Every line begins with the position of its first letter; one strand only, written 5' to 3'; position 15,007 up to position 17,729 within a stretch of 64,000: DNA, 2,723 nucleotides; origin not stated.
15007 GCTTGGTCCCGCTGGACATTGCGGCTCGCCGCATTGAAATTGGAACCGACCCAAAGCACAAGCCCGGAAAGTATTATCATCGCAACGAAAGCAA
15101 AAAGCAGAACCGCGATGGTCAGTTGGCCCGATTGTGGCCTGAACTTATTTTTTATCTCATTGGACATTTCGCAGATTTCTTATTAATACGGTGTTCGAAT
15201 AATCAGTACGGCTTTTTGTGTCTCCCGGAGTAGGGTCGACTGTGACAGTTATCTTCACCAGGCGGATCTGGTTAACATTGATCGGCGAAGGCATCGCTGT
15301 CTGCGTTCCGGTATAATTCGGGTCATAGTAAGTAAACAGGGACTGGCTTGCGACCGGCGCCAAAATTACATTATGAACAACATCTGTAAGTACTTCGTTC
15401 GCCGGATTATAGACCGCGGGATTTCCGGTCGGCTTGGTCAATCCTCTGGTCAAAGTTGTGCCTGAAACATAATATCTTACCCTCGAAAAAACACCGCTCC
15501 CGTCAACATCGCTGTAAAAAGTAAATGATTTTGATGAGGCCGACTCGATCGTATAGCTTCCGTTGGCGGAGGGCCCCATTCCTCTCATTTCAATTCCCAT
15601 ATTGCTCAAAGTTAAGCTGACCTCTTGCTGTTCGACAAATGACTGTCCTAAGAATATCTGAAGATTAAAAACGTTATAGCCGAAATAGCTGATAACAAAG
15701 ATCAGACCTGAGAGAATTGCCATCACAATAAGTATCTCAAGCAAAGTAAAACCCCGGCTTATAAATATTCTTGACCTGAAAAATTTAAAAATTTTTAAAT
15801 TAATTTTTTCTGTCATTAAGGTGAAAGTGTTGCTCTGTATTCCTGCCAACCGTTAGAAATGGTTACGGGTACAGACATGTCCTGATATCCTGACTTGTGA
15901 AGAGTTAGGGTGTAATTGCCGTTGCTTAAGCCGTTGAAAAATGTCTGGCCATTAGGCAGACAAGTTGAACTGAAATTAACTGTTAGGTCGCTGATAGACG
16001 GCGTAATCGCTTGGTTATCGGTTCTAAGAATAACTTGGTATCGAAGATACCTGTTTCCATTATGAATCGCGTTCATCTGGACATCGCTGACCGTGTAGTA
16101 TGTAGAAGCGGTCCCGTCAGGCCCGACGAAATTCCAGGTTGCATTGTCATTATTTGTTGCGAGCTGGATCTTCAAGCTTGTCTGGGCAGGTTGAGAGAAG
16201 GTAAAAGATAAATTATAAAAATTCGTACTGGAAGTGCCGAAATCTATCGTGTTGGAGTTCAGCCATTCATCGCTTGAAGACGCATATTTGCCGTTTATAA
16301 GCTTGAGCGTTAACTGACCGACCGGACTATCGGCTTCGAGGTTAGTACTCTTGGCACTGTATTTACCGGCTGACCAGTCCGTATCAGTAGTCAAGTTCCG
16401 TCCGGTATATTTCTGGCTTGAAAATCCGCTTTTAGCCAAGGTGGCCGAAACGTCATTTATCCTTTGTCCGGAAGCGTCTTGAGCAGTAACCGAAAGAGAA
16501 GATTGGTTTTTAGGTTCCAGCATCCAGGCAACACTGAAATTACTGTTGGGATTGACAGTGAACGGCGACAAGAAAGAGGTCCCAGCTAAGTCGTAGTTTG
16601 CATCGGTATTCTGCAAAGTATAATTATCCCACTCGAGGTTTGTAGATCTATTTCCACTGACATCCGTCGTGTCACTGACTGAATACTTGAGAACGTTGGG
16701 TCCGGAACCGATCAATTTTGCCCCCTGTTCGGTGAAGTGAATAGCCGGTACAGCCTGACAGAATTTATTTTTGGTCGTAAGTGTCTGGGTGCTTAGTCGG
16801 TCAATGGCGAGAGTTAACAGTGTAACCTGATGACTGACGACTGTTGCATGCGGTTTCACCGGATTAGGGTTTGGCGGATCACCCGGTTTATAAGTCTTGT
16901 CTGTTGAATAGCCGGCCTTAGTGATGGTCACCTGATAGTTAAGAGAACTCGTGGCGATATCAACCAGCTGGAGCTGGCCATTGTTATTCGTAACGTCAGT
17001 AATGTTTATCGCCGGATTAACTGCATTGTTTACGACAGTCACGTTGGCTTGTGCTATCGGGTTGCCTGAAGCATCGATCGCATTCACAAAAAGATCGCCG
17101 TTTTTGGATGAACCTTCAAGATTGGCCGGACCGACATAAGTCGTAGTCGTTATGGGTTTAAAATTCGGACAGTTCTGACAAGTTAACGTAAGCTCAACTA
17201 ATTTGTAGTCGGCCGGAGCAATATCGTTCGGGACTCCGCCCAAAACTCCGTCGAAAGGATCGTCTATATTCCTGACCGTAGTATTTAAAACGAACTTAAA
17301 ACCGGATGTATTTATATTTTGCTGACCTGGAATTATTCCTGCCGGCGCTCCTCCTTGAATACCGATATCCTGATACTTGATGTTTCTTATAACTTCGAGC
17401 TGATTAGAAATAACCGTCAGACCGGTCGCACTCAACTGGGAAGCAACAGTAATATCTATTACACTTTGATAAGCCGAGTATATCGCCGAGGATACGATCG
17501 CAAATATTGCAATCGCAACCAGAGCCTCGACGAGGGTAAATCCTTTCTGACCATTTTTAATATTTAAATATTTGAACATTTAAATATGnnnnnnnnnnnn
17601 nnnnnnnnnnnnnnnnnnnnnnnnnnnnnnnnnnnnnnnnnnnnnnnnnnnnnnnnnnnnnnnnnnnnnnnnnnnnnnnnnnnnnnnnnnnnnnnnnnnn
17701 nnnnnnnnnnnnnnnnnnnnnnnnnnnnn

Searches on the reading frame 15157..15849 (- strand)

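Call 75: search_protein_families(library=pfam, proteins=[window:15157-15849:-], max_evalue=0.001)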
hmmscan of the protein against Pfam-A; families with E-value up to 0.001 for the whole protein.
window:15157-15849:- (230 aa): 1 family
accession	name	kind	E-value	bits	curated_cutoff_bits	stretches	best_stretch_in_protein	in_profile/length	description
PF07963.17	N_methyl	-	9.7e-06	25.4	21.2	1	31-47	4-20/27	Prokaryotic N-terminal methylation motif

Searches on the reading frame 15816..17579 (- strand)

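Call 7: search_protein_families(library=pfam, proteins=[window:15816-17579:-], max_evalue=0.001)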
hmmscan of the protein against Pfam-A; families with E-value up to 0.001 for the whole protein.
window:15816-17579:- (587 aa): 5 families
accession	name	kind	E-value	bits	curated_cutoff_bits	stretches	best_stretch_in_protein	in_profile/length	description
PF07963.17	N_methyl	-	2e-09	37.1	21.2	1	9-34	2-27/27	Prokaryotic N-terminal methylation motif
PF13620.12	CarboxypepD_reg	-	1.1e-08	35.7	32.3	1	168-228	7-63/82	Carboxypeptidase regulatory-like domain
PF02369.22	Big_1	-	1.6e-06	28.5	34.9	0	165-223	23-82/93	Bacterial Ig-like domain (group 1)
PF17802.7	SpaA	-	6.1e-05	23.5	23.1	0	164-229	4-70/91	Prealbumin-like fold domain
PF13715.12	CarbopepD_reg_2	-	0.00069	20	32.2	0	544-577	34-67/88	CarboxypepD_reg-like domain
